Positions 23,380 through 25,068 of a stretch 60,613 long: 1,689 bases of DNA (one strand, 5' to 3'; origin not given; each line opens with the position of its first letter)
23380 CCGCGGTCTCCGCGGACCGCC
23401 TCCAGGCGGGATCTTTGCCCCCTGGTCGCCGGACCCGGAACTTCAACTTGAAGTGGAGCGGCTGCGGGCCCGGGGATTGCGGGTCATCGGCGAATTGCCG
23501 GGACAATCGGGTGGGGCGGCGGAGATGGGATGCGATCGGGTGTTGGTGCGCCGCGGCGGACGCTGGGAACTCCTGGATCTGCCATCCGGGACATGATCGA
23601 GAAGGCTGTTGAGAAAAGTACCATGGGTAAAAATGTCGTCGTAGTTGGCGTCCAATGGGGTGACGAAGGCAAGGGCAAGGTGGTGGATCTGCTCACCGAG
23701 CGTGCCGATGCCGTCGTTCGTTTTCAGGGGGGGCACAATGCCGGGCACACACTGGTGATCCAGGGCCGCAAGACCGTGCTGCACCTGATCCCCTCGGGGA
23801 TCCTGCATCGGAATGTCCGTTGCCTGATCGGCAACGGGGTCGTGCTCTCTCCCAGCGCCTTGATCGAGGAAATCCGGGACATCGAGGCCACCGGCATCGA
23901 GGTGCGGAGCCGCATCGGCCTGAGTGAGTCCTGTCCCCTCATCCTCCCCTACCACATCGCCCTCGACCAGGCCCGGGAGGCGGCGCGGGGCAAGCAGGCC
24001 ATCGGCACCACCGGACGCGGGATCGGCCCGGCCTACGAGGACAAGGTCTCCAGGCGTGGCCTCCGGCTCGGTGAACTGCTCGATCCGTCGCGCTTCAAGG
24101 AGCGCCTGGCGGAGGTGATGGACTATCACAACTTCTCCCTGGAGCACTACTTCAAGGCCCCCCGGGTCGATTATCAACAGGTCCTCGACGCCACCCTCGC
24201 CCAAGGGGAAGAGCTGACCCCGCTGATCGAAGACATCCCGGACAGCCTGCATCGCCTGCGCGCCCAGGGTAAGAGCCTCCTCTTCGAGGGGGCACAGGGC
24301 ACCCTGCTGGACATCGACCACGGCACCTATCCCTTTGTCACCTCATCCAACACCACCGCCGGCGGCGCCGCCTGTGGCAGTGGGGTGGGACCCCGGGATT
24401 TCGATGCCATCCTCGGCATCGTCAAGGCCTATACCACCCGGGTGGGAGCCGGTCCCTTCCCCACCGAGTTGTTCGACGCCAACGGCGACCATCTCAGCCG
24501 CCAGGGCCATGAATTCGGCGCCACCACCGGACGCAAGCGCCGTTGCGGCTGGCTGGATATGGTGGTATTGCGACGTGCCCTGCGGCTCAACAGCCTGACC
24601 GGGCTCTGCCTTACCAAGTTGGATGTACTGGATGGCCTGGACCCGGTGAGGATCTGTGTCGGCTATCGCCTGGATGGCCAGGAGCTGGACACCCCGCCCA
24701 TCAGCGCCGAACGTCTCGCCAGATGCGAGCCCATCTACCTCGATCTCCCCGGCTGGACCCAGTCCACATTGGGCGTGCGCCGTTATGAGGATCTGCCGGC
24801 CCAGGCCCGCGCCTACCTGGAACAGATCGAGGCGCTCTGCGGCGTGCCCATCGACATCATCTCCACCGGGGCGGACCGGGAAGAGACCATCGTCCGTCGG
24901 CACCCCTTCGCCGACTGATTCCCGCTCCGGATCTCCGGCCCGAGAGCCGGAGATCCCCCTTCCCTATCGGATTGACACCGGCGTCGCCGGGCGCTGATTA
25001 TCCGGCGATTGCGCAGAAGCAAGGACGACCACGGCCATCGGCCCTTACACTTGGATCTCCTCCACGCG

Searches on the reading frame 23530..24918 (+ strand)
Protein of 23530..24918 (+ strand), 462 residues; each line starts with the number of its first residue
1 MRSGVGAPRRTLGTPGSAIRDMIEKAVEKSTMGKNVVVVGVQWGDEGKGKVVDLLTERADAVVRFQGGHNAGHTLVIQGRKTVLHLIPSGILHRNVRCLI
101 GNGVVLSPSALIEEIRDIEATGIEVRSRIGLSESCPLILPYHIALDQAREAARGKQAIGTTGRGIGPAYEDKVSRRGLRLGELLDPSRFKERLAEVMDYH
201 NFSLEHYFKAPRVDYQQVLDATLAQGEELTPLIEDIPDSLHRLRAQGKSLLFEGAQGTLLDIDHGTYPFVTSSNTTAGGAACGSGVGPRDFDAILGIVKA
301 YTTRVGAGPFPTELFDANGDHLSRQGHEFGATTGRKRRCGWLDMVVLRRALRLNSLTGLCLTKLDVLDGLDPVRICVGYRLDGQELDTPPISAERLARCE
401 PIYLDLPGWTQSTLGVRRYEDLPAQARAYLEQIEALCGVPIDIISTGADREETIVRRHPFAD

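Call 83: search_protein_families(library=ncbifam, proteins=[window:23530-24918:+], max_evalue=1e-10)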
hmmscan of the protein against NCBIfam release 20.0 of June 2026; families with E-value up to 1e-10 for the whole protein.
window:23530-24918:+ (462 aa): 6 families
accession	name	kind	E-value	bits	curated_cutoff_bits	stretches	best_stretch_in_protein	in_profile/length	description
NF002223.0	PRK01117.1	equivalog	1.2e-198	660.2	402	1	34-461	2-429/430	adenylosuccinate synthase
TIGR00184.1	purA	equivalog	1.2e-180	600.9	395.55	1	37-460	1-424/425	adenylosuccinate synthase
NF010355.0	PRK13783.1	equivalog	5.3e-120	401.3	445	1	35-453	2-401/404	adenylosuccinate synthase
NF010357.0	PRK13785.1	equivalog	1.5e-118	396.4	700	1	36-460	3-454/455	adenylosuccinate synthase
NF003295.0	PRK04293.1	equivalog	8.6e-81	271.4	368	2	227-368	147-286/337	adenylosuccinate synthetase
NF038379.2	amino_Aden_PurZ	exception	4.2e-33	114.9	300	1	37-354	3-292/293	succino-amino-deoxyadenylate synthase PurZ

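Call 84: list_cluster_members(proteins=[window:23530-24918:+, window:6293-8425:-, window:1566-2747:-, window:26678-28036:+])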
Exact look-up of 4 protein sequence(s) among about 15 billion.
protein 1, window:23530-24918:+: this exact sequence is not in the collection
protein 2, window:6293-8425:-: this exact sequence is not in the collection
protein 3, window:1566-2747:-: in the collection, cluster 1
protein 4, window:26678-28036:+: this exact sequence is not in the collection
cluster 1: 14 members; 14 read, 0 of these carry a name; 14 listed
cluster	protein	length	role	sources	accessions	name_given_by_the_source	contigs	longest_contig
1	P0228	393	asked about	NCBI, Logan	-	-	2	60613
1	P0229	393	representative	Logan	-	-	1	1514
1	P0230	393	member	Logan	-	-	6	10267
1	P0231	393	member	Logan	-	-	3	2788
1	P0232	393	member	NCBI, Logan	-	-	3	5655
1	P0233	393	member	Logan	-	-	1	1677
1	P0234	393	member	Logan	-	-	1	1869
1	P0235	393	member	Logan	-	-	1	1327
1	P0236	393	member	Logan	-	-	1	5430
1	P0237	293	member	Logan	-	-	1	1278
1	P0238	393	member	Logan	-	-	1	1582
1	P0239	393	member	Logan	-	-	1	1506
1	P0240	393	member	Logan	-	-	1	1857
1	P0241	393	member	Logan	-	-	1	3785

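Call 85: find_homologous_proteins(query=window:23629-24918:+, max_evalue=1e-50)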
Query window:23629-24918:+ (429 aa): 8000 proteins with E <= 1e-50 among 8000 candidates; the best 120 are listed.
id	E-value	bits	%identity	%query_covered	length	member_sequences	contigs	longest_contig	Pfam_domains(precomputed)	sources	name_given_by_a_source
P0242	4.2e-287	970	100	100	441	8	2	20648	PF00709.28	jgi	-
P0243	6.1e-229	778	77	100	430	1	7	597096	PF00709.28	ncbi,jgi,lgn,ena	ncbi:MAG: adenylosuccinate synthase [Sedimenticolaceae bacterium]|jgi:adenylosuccinate synthase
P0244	1.3e-228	777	77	100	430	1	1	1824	PF00709.28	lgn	-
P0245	5.3e-228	775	76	100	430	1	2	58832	PF00709.28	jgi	-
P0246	7.4e-228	775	76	100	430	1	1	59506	PF00709.28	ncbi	-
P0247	8.2e-228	774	75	100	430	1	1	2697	PF00709.28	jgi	jgi:adenylosuccinate synthase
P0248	8.2e-228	774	76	100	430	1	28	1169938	PF00709.28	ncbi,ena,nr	ncbi:MAG: adenylosuccinate synthase [Chromatiaceae bacterium]|nr:adenylosuccinate synthase [Gammapro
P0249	8.1e-227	771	76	100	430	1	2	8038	PF00709.28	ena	-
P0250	1.8e-226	770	75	100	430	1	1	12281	PF00709.28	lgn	-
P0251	2.2e-226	770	76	100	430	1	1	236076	PF00709.28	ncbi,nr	ncbi:MAG: adenylosuccinate synthase [Chromatiaceae bacterium]|nr:adenylosuccinate synthase [Chromati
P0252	2.3e-226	770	74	100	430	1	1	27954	PF00709.28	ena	-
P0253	2.4e-226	770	75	100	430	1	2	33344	PF00709.28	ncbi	-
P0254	2.4e-226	770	75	100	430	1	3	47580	PF00709.28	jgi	jgi:adenylosuccinate synthase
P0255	2.5e-226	770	76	100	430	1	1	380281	PF00709.28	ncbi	-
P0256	3.3e-226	769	75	100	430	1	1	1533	PF00709.28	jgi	jgi:adenylosuccinate synthase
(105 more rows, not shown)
